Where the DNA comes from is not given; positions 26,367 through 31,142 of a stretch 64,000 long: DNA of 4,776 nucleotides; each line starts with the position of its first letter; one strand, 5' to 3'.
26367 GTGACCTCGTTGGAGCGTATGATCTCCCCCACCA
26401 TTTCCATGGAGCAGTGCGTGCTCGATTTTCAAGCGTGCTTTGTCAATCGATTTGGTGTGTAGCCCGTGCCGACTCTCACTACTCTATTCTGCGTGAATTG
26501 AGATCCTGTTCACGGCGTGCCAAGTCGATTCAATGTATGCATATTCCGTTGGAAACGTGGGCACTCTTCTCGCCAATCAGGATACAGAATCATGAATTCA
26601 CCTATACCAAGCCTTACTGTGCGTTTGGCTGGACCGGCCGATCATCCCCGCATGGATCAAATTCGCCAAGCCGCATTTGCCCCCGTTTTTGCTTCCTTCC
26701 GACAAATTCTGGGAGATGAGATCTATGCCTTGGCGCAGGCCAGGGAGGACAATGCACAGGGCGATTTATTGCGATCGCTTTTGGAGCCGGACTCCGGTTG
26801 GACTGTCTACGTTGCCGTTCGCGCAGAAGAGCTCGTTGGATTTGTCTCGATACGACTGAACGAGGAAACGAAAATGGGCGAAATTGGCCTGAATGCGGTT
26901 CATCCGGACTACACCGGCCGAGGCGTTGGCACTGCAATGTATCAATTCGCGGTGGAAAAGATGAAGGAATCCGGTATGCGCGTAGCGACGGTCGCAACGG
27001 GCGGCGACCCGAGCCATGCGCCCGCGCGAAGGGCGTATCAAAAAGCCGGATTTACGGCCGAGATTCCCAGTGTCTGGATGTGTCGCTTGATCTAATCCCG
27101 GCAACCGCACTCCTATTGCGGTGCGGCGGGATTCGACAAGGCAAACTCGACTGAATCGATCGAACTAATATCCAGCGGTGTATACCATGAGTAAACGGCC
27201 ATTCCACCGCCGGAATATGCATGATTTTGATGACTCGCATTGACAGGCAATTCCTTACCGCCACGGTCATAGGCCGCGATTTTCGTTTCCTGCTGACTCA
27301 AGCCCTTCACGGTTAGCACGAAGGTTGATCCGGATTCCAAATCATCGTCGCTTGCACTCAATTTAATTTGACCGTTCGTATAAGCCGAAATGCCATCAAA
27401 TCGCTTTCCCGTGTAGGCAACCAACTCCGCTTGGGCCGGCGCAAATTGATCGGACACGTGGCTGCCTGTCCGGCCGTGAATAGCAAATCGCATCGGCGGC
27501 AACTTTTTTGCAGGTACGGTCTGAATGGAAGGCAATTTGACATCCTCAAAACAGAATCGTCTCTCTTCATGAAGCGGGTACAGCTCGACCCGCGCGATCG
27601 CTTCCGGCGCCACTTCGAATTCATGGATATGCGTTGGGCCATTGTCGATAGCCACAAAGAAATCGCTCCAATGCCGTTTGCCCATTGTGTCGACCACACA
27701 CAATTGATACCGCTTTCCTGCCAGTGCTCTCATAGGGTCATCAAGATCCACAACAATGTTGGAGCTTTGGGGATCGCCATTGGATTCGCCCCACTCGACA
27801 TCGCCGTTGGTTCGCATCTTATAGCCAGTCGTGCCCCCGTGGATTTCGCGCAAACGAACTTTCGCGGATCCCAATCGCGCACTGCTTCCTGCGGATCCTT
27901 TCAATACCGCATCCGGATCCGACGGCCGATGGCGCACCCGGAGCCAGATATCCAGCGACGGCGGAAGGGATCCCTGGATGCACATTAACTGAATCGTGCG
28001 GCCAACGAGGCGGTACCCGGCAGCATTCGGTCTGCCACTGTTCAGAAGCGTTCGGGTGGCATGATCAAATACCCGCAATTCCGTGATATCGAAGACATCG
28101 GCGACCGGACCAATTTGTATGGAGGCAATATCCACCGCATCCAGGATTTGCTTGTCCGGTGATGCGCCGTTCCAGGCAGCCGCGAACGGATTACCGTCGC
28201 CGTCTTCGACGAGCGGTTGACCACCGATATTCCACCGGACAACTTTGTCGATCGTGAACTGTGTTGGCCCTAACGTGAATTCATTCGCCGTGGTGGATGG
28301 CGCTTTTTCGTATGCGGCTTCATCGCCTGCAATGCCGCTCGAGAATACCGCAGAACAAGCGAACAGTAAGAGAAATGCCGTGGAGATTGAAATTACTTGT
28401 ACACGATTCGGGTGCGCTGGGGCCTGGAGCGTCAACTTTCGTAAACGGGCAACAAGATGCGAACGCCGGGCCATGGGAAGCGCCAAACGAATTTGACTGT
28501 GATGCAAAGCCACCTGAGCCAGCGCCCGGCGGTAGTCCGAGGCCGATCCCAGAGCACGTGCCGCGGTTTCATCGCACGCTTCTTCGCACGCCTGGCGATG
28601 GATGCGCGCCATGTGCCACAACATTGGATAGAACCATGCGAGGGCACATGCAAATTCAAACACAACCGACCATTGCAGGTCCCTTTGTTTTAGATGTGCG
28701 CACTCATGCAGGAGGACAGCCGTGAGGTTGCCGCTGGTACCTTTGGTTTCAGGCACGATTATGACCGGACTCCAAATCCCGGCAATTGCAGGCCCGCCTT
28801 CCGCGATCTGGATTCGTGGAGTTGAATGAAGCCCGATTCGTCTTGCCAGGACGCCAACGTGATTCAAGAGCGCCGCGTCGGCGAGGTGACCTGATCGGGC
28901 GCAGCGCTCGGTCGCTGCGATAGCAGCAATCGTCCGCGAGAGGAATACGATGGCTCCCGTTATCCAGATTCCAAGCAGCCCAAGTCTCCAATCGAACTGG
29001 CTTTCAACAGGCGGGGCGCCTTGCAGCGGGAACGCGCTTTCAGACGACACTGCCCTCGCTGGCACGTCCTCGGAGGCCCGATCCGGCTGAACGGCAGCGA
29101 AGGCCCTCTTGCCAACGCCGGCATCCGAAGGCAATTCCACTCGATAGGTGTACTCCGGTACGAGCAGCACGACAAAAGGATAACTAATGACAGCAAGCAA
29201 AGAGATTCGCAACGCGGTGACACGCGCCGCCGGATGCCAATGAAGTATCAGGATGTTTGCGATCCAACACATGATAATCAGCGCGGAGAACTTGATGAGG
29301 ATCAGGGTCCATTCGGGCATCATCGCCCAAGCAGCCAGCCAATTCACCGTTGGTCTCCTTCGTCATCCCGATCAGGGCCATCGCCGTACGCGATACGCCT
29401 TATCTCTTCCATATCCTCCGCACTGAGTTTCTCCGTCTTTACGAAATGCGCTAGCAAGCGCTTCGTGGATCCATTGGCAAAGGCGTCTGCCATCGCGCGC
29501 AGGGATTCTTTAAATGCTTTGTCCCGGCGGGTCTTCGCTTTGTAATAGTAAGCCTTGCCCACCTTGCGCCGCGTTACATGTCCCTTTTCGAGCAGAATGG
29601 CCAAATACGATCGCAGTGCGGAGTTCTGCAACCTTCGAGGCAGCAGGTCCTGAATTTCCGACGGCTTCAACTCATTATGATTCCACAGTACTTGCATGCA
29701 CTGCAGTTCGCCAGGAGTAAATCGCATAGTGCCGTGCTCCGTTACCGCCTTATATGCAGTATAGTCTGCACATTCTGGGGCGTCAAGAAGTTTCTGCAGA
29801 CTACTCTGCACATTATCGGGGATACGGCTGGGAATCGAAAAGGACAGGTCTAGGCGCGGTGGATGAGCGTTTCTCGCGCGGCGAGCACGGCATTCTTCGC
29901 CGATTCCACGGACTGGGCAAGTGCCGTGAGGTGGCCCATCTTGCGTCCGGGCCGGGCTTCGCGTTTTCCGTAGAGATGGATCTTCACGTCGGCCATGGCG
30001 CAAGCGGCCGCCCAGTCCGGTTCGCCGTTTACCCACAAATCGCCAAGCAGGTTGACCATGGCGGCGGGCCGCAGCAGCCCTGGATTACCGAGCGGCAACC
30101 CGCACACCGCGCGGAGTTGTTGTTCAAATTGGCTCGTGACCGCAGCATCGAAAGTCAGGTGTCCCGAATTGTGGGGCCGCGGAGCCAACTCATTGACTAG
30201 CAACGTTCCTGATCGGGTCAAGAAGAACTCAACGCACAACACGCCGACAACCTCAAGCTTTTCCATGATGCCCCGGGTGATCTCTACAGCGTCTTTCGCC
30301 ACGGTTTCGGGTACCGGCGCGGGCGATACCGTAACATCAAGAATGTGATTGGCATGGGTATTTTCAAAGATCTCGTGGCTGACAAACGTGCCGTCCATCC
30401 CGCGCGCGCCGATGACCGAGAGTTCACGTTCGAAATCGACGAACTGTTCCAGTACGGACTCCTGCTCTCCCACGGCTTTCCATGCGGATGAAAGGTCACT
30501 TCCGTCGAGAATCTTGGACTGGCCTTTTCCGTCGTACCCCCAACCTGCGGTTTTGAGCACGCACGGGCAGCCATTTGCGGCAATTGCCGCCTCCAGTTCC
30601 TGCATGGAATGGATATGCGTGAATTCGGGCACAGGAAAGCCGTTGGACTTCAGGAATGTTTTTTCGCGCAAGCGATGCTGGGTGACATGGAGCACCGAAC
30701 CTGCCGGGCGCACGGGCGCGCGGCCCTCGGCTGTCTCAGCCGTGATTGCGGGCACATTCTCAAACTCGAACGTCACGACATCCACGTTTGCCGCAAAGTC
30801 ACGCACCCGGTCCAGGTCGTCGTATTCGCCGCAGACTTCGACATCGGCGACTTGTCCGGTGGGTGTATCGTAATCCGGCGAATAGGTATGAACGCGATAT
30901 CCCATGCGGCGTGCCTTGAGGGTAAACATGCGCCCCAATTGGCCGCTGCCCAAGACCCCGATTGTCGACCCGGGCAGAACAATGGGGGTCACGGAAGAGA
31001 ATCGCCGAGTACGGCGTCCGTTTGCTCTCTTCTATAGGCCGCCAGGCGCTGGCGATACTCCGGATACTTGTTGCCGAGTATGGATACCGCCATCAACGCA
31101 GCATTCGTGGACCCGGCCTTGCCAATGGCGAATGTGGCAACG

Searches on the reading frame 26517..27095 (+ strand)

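Call 41: search_protein_families(library=pfam, proteins=[window:26517-27095:+], max_evalue=0.001)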
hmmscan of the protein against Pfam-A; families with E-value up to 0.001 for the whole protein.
window:26517-27095:+ (192 aa): 7 families
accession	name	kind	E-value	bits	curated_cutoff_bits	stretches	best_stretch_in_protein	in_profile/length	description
PF00583.31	Acetyltransf_1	-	2.5e-16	60.4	20.7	1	84-179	24-116/116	Acetyltransferase (GNAT) family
PF13508.13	Acetyltransf_7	-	2.6e-12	47.4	27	1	95-180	3-83/84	Acetyltransferase (GNAT) domain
PF13673.13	Acetyltransf_10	-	8.8e-10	39.1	23.6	1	92-181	28-109/128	Acetyltransferase (GNAT) domain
PF13302.13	Acetyltransf_3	-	3.8e-07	31.3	25.4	1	88-180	47-138/138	Acetyltransferase (GNAT) domain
PF13527.13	Acetyltransf_9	-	7.2e-07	29.7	25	1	76-160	25-112/127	Acetyltransferase (GNAT) domain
PF14542.12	Acetyltransf_CG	-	0.00081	19.9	30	0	104-157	9-61/80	GCN5-related N-acetyl-transferase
PF01177.27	Asp_Glu_race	-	0.00098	19.4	31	0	141-190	96-144/211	Asp/Glu/Hydantoin racemase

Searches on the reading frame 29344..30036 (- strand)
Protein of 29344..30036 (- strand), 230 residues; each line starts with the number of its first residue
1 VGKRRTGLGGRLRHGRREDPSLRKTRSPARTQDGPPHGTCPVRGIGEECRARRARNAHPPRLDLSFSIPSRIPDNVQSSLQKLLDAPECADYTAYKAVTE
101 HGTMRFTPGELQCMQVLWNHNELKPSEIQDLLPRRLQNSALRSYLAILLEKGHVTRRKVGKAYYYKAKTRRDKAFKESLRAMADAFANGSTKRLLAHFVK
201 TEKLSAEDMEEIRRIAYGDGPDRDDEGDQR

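Call 41: search_protein_families(library=pfam, proteins=[window:29344-30036:-], max_evalue=0.001)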
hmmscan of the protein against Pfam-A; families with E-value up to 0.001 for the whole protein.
window:29344-30036:- (230 aa): 1 family
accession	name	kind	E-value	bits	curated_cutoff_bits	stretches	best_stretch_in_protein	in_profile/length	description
PF03965.22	Penicillinase_R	-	1.9e-22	80.2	22.6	1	107-215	2-112/115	Penicillinase repressor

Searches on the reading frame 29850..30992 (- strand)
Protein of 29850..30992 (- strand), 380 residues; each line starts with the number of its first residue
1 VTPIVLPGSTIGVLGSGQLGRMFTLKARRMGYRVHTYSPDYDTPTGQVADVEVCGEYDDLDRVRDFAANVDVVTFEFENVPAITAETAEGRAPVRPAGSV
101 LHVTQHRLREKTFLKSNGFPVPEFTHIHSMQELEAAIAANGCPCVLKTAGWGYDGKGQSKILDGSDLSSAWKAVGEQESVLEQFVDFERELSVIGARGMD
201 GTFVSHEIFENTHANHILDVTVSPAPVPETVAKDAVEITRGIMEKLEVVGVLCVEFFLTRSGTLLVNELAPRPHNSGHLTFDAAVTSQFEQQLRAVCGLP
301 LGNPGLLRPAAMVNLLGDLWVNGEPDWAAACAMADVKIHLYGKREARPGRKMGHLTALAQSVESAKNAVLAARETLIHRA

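Call 41: search_protein_families(library=pfam, proteins=[window:29850-30992:-], max_evalue=0.001)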
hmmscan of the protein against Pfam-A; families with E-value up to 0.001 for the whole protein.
window:29850-30992:- (380 aa): 6 families
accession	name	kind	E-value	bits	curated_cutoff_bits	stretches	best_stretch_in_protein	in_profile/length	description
PF02222.28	ATP-grasp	-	4.5e-54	183.2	27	1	113-289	2-179/179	ATP-grasp domain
PF22660.2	RS_preATP-grasp-like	-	9e-30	103.4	27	1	10-105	3-98/98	Ribonucleotide synthetase preATP-grasp domain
PF17769.7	PurK_C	-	2.2e-19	69.3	22.6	1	310-367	1-55/56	Phosphoribosylaminoimidazole carboxylase C-terminal domain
PF07478.18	Dala_Dala_lig_C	-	0.00015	21.8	24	1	114-273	2-176/204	D-ala D-ala ligase C-terminus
PF21244.3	PurT_C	-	0.00024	21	26.7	1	329-372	22-64/68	PurT, C-terminal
PF02826.25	2-Hacid_dh_C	-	0.00039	20.3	25.1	1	6-74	34-96/178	D-isomer specific 2-hydroxyacid dehydrogenase, NAD binding domain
